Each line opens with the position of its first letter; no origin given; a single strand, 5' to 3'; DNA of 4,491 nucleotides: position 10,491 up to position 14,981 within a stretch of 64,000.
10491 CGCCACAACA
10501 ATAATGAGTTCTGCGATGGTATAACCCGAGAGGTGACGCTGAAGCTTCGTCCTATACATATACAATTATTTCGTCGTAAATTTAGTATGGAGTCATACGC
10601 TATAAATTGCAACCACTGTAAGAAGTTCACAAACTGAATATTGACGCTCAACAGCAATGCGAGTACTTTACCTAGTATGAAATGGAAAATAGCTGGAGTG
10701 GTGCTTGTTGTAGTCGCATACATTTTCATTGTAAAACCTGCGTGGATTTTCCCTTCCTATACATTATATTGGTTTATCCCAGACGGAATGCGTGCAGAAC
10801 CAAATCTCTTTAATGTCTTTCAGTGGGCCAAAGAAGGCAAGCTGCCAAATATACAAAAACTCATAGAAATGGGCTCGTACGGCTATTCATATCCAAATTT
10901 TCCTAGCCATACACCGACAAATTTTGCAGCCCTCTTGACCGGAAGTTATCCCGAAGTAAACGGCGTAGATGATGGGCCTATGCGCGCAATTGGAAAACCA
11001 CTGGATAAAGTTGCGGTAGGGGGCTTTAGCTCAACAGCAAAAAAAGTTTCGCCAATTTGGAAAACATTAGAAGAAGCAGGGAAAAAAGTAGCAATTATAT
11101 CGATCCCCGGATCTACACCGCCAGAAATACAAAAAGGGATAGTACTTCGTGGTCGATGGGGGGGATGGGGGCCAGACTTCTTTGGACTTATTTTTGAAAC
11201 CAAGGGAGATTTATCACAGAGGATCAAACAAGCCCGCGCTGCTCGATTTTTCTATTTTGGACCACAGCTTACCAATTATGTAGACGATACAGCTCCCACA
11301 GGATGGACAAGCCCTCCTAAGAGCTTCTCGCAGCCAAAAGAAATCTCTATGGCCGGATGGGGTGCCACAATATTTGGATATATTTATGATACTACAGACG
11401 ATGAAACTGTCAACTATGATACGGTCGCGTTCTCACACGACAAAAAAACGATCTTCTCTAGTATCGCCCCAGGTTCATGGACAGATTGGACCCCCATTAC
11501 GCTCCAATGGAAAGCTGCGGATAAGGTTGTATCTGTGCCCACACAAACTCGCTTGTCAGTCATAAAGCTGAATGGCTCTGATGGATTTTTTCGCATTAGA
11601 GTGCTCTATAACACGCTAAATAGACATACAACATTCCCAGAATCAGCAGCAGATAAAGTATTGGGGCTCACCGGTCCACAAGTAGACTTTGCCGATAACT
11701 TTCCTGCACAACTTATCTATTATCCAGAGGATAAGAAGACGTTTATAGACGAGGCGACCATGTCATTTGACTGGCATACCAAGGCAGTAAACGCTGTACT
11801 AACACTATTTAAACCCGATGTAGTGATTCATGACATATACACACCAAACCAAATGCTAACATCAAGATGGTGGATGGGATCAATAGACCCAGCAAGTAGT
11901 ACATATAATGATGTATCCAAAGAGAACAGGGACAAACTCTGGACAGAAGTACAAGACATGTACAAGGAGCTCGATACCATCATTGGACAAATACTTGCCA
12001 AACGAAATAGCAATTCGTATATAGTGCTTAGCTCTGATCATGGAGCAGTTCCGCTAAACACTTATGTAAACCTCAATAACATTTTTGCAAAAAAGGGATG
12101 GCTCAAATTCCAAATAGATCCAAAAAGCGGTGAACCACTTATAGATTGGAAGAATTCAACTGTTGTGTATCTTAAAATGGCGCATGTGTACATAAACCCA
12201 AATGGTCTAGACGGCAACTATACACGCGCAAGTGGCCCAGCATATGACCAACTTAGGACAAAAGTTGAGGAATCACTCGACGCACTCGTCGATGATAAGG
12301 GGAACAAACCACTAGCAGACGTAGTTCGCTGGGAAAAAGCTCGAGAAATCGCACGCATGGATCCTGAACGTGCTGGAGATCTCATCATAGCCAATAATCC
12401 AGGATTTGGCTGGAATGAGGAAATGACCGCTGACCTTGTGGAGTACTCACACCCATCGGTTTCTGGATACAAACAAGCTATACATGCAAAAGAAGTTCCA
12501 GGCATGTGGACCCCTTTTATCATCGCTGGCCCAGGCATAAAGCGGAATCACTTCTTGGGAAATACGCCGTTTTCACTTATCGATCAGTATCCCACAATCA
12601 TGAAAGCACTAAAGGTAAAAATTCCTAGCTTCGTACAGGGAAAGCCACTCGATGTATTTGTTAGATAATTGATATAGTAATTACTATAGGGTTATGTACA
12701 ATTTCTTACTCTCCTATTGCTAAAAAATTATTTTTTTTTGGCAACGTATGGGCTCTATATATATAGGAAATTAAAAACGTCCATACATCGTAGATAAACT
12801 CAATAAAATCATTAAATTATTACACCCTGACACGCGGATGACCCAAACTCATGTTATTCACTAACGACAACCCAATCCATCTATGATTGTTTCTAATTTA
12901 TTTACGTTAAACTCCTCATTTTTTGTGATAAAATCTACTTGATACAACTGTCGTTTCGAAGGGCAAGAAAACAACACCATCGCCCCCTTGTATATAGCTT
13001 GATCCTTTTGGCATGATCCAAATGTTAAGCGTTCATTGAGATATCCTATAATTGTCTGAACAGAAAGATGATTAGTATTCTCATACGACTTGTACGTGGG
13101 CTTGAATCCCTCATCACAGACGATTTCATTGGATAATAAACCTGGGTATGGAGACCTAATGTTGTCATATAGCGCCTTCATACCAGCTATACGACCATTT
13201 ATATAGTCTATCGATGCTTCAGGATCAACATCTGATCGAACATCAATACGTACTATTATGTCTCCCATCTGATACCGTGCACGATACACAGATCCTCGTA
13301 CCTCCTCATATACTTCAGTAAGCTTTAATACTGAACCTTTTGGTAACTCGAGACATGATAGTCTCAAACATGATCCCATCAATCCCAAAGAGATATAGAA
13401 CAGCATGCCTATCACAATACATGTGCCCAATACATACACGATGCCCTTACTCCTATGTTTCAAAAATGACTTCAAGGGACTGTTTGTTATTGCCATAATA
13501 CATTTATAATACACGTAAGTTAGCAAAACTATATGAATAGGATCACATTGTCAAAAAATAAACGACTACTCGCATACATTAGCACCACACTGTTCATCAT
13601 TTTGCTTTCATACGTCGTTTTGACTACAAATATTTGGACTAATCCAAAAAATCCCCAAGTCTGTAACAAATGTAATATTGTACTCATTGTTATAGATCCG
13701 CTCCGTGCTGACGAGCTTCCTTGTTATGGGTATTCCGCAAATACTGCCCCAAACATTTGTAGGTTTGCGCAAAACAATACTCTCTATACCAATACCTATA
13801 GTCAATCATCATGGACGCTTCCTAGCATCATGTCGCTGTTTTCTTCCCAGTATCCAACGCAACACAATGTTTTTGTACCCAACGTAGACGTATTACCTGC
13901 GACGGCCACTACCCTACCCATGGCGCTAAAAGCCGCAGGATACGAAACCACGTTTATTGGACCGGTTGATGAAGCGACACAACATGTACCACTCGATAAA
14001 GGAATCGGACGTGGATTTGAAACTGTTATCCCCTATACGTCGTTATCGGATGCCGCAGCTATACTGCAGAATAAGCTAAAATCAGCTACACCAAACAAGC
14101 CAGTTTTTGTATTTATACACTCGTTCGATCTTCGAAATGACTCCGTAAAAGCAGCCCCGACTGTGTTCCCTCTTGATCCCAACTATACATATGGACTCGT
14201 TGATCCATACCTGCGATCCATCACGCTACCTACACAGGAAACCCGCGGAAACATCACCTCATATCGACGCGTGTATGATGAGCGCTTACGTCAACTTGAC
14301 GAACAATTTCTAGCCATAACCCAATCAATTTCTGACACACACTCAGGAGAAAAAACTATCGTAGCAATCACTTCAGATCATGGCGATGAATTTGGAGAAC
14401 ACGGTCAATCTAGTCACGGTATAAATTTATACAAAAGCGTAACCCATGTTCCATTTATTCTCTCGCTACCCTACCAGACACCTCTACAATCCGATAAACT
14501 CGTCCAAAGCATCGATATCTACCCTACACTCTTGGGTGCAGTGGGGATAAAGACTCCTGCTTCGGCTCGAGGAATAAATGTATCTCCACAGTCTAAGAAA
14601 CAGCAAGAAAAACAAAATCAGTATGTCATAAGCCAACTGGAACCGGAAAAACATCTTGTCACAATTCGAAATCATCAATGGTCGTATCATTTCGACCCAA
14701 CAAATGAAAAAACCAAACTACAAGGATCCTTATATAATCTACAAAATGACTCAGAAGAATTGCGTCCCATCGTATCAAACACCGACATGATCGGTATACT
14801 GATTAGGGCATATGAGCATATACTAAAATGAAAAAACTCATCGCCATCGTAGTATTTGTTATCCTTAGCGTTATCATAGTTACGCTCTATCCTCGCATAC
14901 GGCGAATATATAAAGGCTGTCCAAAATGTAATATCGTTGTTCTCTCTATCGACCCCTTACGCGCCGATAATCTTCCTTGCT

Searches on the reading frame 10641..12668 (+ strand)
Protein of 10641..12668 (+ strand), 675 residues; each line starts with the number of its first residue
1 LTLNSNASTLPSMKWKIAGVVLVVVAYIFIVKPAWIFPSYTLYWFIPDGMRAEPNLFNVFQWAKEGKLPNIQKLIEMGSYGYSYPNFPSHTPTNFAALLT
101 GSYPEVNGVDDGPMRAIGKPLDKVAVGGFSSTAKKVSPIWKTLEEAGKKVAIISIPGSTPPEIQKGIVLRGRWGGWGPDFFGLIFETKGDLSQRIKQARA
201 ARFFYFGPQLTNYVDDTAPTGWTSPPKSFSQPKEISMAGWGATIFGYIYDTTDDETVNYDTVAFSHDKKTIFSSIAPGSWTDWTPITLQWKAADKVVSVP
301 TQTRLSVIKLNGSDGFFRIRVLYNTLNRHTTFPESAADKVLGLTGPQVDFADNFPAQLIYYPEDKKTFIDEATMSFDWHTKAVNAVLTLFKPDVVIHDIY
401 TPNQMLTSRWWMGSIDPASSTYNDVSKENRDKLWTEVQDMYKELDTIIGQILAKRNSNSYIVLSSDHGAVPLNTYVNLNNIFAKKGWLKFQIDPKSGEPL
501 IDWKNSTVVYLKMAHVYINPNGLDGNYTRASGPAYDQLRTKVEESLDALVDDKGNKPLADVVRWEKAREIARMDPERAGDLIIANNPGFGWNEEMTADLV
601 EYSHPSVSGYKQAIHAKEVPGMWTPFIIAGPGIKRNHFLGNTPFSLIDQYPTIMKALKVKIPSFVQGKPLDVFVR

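Call 55: search_protein_families(library=pfam, proteins=[window:10641-12668:+], max_evalue=0.001)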
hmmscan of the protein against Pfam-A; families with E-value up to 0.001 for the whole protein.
window:10641-12668:+ (675 aa): 1 family
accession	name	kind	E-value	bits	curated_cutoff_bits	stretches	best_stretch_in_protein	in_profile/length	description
PF01663.27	Phosphodiest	-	2.6e-26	93.5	23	2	435-589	182-321/342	Type I phosphodiesterase / nucleotide pyrophosphatase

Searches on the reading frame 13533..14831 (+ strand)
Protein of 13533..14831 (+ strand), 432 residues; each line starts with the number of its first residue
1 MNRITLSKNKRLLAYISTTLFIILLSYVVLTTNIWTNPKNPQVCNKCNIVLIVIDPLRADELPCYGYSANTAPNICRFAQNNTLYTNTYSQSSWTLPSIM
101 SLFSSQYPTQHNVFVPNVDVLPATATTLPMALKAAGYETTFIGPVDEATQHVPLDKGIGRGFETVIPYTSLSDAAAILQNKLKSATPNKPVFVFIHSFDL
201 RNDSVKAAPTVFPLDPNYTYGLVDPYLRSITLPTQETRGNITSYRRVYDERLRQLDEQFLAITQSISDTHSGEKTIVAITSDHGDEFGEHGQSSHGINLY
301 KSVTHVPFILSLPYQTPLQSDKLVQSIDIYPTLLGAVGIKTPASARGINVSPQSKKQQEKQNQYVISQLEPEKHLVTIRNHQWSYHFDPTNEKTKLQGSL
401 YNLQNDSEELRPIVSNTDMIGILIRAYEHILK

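Call 55: search_protein_families(library=pfam, proteins=[window:13533-14831:+], max_evalue=0.001)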
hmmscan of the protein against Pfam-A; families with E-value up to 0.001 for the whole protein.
window:13533-14831:+ (432 aa): 3 families
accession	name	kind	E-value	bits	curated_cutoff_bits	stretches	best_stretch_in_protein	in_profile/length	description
PF00884.28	Sulfatase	-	2e-35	123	25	1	48-339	2-301/301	Sulfatase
PF16347.10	SGSH_C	-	1.1e-08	35.8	29.3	1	289-421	2-139/154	N-sulphoglucosamine sulphohydrolase, C-terminal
PF01663.27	Phosphodiest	-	0.00083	19.5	23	0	50-113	2-62/342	Type I phosphodiesterase / nucleotide pyrophosphatase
